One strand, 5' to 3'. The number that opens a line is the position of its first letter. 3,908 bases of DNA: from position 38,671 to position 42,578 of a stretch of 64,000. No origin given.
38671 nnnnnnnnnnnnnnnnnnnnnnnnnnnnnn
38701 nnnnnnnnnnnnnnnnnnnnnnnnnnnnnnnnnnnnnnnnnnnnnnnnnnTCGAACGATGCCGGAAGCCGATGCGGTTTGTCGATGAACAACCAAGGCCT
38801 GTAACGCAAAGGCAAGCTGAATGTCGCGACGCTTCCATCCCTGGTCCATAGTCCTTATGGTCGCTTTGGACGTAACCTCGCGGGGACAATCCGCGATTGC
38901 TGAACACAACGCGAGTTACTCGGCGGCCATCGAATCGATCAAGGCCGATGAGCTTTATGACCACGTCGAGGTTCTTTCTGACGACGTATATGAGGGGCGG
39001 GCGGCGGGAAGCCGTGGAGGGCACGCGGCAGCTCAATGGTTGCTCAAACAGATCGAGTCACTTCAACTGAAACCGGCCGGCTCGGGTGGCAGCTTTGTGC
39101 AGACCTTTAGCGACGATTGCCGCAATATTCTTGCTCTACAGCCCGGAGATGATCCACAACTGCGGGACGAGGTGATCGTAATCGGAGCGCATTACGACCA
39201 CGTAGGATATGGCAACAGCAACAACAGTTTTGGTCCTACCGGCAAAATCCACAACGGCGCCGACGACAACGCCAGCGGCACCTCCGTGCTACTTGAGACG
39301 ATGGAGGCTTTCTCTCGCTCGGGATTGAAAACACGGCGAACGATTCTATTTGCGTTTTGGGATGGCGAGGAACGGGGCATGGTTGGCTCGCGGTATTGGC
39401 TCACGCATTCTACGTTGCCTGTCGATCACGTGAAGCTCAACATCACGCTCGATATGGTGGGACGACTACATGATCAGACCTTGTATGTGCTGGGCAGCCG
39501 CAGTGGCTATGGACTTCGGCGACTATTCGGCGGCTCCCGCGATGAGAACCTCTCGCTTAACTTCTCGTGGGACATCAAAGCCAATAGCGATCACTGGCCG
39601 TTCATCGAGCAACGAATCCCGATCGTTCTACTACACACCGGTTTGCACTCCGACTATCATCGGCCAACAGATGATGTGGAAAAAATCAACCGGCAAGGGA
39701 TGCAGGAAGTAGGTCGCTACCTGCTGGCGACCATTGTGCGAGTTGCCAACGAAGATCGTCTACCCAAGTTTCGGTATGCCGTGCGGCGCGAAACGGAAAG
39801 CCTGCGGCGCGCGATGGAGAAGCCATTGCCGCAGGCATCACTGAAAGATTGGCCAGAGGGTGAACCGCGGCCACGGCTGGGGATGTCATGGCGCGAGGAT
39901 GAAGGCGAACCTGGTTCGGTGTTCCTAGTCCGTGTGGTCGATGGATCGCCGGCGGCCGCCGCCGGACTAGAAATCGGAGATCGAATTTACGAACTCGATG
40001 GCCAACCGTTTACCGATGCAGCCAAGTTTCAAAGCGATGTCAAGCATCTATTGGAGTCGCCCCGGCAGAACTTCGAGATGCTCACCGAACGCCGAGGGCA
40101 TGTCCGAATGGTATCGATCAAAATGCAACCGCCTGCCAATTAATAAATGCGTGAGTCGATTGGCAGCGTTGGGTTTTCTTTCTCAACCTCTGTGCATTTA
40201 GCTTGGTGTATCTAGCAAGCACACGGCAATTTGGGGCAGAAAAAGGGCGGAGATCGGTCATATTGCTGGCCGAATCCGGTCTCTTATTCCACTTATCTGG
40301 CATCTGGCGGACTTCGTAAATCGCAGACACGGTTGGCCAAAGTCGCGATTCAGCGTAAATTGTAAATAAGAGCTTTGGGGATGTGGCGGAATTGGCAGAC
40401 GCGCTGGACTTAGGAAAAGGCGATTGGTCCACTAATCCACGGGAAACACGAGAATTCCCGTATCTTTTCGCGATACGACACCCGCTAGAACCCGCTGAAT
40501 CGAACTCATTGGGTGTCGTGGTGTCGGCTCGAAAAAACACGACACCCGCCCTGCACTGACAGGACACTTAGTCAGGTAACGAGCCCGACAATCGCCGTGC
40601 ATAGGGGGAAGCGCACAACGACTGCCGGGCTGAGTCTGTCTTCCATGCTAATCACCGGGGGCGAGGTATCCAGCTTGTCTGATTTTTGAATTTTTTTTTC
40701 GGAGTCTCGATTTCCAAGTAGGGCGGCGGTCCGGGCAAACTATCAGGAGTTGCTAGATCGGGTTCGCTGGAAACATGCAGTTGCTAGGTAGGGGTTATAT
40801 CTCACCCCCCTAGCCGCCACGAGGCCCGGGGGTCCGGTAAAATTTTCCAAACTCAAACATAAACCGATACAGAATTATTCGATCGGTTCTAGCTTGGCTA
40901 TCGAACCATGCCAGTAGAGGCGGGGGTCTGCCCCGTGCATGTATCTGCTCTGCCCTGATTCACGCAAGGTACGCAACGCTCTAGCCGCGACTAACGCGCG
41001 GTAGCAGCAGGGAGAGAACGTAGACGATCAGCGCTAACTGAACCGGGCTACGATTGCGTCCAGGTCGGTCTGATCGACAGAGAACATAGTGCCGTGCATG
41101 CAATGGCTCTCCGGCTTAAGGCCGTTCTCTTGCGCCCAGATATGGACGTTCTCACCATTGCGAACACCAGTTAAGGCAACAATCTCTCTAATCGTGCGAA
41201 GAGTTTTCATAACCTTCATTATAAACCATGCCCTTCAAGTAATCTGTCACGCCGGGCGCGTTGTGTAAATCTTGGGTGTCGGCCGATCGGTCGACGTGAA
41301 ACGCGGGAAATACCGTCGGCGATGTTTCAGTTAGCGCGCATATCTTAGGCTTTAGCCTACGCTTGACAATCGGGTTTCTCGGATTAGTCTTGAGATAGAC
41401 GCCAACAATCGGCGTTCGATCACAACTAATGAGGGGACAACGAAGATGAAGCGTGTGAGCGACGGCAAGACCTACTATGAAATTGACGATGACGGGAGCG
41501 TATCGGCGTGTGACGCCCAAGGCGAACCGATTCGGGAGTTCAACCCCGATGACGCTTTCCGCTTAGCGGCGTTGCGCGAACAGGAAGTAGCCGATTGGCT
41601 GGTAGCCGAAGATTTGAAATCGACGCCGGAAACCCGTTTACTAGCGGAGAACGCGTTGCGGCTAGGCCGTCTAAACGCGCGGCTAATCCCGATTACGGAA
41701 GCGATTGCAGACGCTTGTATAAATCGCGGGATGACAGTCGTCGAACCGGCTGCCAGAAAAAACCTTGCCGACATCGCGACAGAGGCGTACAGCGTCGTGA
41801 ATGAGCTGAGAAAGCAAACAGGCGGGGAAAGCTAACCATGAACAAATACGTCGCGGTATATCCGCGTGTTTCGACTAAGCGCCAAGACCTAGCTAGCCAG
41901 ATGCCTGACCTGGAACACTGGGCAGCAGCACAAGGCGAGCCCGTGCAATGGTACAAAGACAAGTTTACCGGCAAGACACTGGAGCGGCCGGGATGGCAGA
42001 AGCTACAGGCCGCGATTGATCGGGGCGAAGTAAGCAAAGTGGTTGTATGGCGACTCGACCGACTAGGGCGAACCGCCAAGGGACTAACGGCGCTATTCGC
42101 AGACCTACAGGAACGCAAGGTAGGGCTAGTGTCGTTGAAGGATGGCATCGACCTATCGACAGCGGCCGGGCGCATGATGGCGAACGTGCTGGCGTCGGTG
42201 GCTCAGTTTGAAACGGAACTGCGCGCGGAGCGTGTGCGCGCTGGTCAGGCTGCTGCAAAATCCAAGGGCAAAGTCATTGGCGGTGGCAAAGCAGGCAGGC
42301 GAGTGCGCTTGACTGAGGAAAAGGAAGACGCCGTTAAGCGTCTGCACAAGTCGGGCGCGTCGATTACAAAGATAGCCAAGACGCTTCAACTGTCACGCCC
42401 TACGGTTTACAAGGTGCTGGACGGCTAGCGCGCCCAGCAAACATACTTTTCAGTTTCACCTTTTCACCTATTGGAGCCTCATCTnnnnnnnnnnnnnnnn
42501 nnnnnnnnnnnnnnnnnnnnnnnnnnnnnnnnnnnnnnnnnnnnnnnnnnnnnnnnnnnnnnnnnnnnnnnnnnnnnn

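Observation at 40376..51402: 11-kb tRNA-Leu integrative element whose cargo shows no recognisable phage, plasmid or ICE machinery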

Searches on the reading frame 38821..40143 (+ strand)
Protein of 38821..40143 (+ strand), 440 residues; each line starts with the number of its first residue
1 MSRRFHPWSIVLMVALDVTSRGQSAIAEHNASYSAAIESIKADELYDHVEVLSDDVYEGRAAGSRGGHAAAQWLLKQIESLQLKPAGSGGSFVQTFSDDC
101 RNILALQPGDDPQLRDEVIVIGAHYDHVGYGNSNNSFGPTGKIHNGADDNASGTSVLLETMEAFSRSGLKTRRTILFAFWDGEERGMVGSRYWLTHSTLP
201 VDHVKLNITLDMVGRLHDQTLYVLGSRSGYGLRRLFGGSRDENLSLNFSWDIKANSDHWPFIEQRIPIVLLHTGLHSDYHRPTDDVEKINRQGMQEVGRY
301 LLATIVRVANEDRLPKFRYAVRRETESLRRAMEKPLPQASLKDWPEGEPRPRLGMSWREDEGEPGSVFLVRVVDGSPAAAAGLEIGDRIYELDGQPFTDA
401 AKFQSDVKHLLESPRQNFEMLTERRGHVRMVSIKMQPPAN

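Call 48: search_protein_families(library=pfam, proteins=[window:38821-40143:+], max_evalue=0.001)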
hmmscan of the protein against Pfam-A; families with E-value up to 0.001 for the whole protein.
window:38821-40143:+ (440 aa): 5 families
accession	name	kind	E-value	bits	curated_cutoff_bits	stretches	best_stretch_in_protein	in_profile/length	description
PF04389.22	Peptidase_M28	-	2.2e-40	138.9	21.3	1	102-304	1-192/193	Peptidase family M28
PF01546.33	Peptidase_M20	-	1e-08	35.8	24.6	1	121-195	2-81/206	Peptidase family M20/M25/M40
PF17820.7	PDZ_6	-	2.9e-08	33.8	27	1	371-410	4-39/54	PDZ domain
PF13180.12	PDZ_2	-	8.3e-08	32.8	27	1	351-409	1-56/80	PDZ domain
PF00595.29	PDZ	-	3.1e-07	31.1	23.2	1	350-401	9-61/81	PDZ domain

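Call 50: find_related_loci(query=window:38821-40140:+, collection=genome_contigs, flank=10000)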
Query window:38821-40140:+ (440 aa) in genome_contigs; peptide patterns used: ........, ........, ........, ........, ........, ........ (x = any residue, [..] = any of these).
599 stretches matched a pattern (row limit reached: there are more); 583 encode a relative of the query (tblastn E <= 1e-3); the best 80 are kept; 80 distinct loci.
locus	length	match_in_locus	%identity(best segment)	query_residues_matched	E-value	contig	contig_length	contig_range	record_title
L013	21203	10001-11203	68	35-435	0e+0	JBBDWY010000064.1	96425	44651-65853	MAG: Pirellulales bacterium isolate LejiaD_60_33 Lejia_D_451_length_96425_cov_20, whole genome shotgun sequence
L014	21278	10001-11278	61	8-435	2e-178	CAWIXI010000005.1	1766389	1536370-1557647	MAG: uncultured Planctomycetota bacterium isolate MFD05684.bin.2.17 genome assembly, contig: contig_18476, whole genome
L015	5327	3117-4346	60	38-435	3e-170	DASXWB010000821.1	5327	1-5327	MAG TPA_asm: Lacipirellulaceae bacterium isolate SMAG_U4760 k141_258818, whole genome shotgun sequence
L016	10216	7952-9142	54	43-439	8e-144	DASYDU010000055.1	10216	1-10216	MAG TPA_asm: Lacipirellulaceae bacterium isolate SMAG_U4967 k141_162647, whole genome shotgun sequence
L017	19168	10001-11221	48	24-437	1e-128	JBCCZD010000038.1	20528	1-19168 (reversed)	MAG: Planctomycetota bacterium isolate P01_F01_bin.27 k141_1869757_length_20528_cov_11.9784, whole genome shotgun sequen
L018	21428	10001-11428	49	31-437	3e-123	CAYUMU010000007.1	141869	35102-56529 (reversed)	MAG TPA_asm: uncultured Pirellulales bacterium isolate SRP344714_co2_122 genome assembly, contig: NODE_233_length_141869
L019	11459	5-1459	51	35-435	6e-120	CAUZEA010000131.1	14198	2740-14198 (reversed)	MAG: Planctomycetota bacterium isolate CB27_Tmax.39 genome assembly, contig: Ga0310121_10003550, whole genome shotgun se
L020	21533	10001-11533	49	9-438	1e-119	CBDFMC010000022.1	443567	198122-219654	MAG: Lacipirellulaceae bacterium isolate 7bdb5749-28db-4f92-8ec0-3e946746f087 genome assembly, contig: contig_22, whole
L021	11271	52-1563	46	5-437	1e-116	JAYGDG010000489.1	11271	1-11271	MAG: Pirellulaceae bacterium isolate OC3_2000m_MAG_142 OC3_2000m_contig_4669874, whole genome shotgun sequence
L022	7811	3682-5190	47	8-438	1e-116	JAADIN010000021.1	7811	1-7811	MAG: Planctomycetota bacterium isolate M_MetaBat.57 contig-127_30742, whole genome shotgun sequence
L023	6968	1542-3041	49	11-435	2e-116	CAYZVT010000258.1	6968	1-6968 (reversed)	MAG TPA_asm: uncultured Pirellulales bacterium isolate SRP263527_co1_258 genome assembly, contig: NODE_9699_length_6968_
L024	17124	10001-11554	49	7-439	4e-116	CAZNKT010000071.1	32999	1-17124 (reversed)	MAG TPA_asm: uncultured Pirellulales bacterium isolate SRP214966_co2_128 genome assembly, contig: NODE_1567_length_32999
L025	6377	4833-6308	44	3-426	1e-115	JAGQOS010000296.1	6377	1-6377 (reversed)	MAG: Planctomycetales bacterium isolate HKST-UBA20 NODE_296_length_6377_cov_3.149206, whole genome shotgun sequence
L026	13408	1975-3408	47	36-440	1e-114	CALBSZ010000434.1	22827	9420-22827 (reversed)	MAG TPA_asm: uncultured Planctomycetaceae bacterium isolate SRR7515931_bin.40_CONCOCT_v1.1_MAG genome assembly, contig:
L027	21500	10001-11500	46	9-439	4e-114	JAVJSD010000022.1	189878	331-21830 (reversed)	MAG: Pirellulaceae bacterium isolate G1-WW12-08 k141_30149, whole genome shotgun sequence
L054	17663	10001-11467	47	24-440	1e-108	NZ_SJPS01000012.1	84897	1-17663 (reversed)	Bythopirellula polymerisocia strain Pla144 Pla144_contig00012, whole genome shotgun sequence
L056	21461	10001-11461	48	44-438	7e-109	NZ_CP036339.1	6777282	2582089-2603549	Lacipirellula limnantheis strain I41 chromosome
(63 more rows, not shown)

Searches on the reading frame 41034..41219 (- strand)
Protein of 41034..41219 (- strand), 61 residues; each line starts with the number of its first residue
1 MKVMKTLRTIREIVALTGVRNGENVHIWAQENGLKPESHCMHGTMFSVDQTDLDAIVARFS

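Call 6: search_protein_families(library=pfam, proteins=[window:41034-41219:-], max_evalue=0.1)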
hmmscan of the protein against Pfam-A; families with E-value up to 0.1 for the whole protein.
window:41034-41219:- (61 aa): 0 families

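Call 7: search_protein_families(library=phrogs, proteins=[window:41034-41219:-], max_evalue=0.1)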
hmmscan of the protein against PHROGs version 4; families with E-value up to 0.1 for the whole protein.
window:41034-41219:- (61 aa): 1 family
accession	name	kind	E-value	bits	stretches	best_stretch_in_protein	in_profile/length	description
phrog_925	-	DNA, RNA and nucleotide metabolism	0.074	13.8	1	20-37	15-32/67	HTH DNA binding protein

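Call 8: search_protein_families(library=padloc, proteins=[window:41034-41219:-], max_evalue=0.1)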
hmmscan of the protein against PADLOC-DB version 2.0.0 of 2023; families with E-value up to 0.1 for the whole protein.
window:41034-41219:- (61 aa): 0 families

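Call 29: search_protein_families(library=ncbifam, proteins=[window:41034-41219:-], max_evalue=0.1)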
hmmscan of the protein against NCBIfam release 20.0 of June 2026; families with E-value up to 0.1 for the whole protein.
window:41034-41219:- (61 aa): 0 families

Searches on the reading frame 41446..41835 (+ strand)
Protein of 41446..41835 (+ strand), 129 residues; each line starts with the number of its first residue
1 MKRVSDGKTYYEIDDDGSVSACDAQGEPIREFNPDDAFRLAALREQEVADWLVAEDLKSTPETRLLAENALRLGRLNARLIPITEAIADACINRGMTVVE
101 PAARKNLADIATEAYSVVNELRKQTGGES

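Call 6: search_protein_families(library=pfam, proteins=[window:41446-41835:+], max_evalue=0.1)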
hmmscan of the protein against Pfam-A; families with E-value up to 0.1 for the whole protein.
window:41446-41835:+ (129 aa): 0 families

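Call 7: search_protein_families(library=phrogs, proteins=[window:41446-41835:+], max_evalue=0.1)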
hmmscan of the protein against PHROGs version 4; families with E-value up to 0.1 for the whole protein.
window:41446-41835:+ (129 aa): 0 families

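Call 8: search_protein_families(library=padloc, proteins=[window:41446-41835:+], max_evalue=0.1)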
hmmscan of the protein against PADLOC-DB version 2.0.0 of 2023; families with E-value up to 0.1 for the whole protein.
window:41446-41835:+ (129 aa): 0 families

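Call 29: search_protein_families(library=ncbifam, proteins=[window:41446-41835:+], max_evalue=0.1)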
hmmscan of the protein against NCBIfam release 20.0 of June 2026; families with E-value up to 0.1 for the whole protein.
window:41446-41835:+ (129 aa): 0 families

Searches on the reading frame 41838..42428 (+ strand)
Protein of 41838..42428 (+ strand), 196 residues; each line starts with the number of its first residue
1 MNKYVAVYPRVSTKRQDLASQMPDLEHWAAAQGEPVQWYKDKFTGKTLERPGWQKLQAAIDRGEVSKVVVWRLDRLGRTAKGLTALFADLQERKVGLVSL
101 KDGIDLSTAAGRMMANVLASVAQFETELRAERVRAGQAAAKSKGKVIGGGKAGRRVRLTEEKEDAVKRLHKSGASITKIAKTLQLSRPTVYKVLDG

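Call 6: search_protein_families(library=pfam, proteins=[window:41838-42428:+], max_evalue=0.1)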
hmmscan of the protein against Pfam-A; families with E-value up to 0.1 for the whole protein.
window:41838-42428:+ (196 aa): 12 families
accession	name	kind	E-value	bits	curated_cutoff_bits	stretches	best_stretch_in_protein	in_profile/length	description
PF00239.26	Resolvase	-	1.2e-39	136.1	23.3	1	5-145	1-144/145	Resolvase, N terminal domain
PF02796.21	HTH_7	-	3.7e-10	40.2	23.8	1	153-194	1-42/45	Helix-turn-helix domain of resolvase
PF13384.12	HTH_23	-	3e-05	24.1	24.6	1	165-195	10-39/50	Homeodomain-like domain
PF13309.12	HTH_22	-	9.5e-05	22.8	29.6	1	159-194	22-62/63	HTH domain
PF13551.12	HTH_29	-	0.00062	20.3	28.1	1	168-194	6-33/64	Winged helix-turn helix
PF13518.12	HTH_28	-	0.0054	17.2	25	1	161-194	1-33/52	Helix-turn-helix domain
PF25787.1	HTH_SB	-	0.0079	16.4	43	1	168-191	17-40/53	Sleeping Beauty transposase HTH domain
PF13936.12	HTH_38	-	0.011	15.9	27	1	165-194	12-41/44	Helix-turn-helix domain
PF13565.12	HTH_32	-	0.062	14.3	33.7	0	152-194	23-73/73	Homeodomain-like domain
PF01978.25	TrmB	-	0.067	13.5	25.6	0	171-194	20-43/68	Sugar-specific transcriptional regulator TrmB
PF08279.18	HTH_11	-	0.068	13.5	25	0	165-194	5-36/55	HTH domain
PF15978.11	TnsD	-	0.085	12.3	32.4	0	162-194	187-220/355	Tn7-like transposition protein D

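Call 7: search_protein_families(library=phrogs, proteins=[window:41838-42428:+], max_evalue=0.1)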
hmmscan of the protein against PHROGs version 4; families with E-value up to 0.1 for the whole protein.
window:41838-42428:+ (196 aa): 23 families
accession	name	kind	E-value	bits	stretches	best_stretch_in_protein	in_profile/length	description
phrog_125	-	DNA, RNA and nucleotide metabolism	1.4e-53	183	1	3-194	20-200/254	DNA invertase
phrog_95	-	integration and excision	1.4e-39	137.2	1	2-151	87-244/651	integrase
phrog_6620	-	integration and excision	1.4e-10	42.1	1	3-101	56-156/201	transposase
phrog_664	-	DNA, RNA and nucleotide metabolism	7.3e-06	27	1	116-196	40-123/210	DNA binding protein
phrog_5536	-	unknown function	2.1e-05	25.4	1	157-192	5-40/172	-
phrog_1303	-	DNA, RNA and nucleotide metabolism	0.00012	22.8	1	153-195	19-61/184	DNA binding protein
phrog_1157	-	integration and excision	0.00065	20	1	165-195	9-39/422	transposase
phrog_4494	-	unknown function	0.0037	18.7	1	165-192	10-37/109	-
phrog_925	-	DNA, RNA and nucleotide metabolism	0.0043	17.8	1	164-196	8-40/67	HTH DNA binding protein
phrog_645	-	DNA, RNA and nucleotide metabolism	0.0044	18.2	1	149-194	13-59/196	Rnase E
phrog_686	-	DNA, RNA and nucleotide metabolism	0.0052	18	1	158-195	33-70/76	HTH DNA binding protein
phrog_323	-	transcription regulation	0.0088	16.6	1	130-193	118-184/319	transcriptional regulator, D5-like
phrog_517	-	DNA, RNA and nucleotide metabolism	0.0096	17.8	1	98-196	28-124/128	HTH DNA binding protein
phrog_3642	-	DNA, RNA and nucleotide metabolism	0.015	16.2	1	158-196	7-44/79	HTH DNA binding protein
phrog_3855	-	DNA, RNA and nucleotide metabolism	0.019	16.3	1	159-192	65-98/115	HTH DNA binding protein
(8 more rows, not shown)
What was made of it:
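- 41838..42428 (+): Small serine recombinase (resolvase/invertase with HTH_7). Pfam Resolvase 1.2e-39 and HTH_7 3.7e-10; PHROG 125 1.4e-53 (calls 6-7).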

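Call 8: search_protein_families(library=padloc, proteins=[window:41838-42428:+], max_evalue=0.1)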
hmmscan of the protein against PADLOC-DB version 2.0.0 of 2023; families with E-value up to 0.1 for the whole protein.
window:41838-42428:+ (196 aa): 4 families
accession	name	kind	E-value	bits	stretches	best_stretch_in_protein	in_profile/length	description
PDLC01858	CARF3--CARF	-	0.0028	15.6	1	155-195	139-179/204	-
PDLC01849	CARF3--CARF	-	0.0034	15.1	1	157-194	135-172/197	-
PDLC01268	CasR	-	0.0036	15.3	1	158-195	122-159/179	"CAS-I,CAS-II,CAS-III,CAS-IV,CAS-V,CAS-VI; associated_signaling"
PDLC01434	CasR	-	0.004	15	1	158-195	126-163/191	"CAS-I,CAS-II,CAS-III,CAS-IV,CAS-V,CAS-VI; associated_signaling"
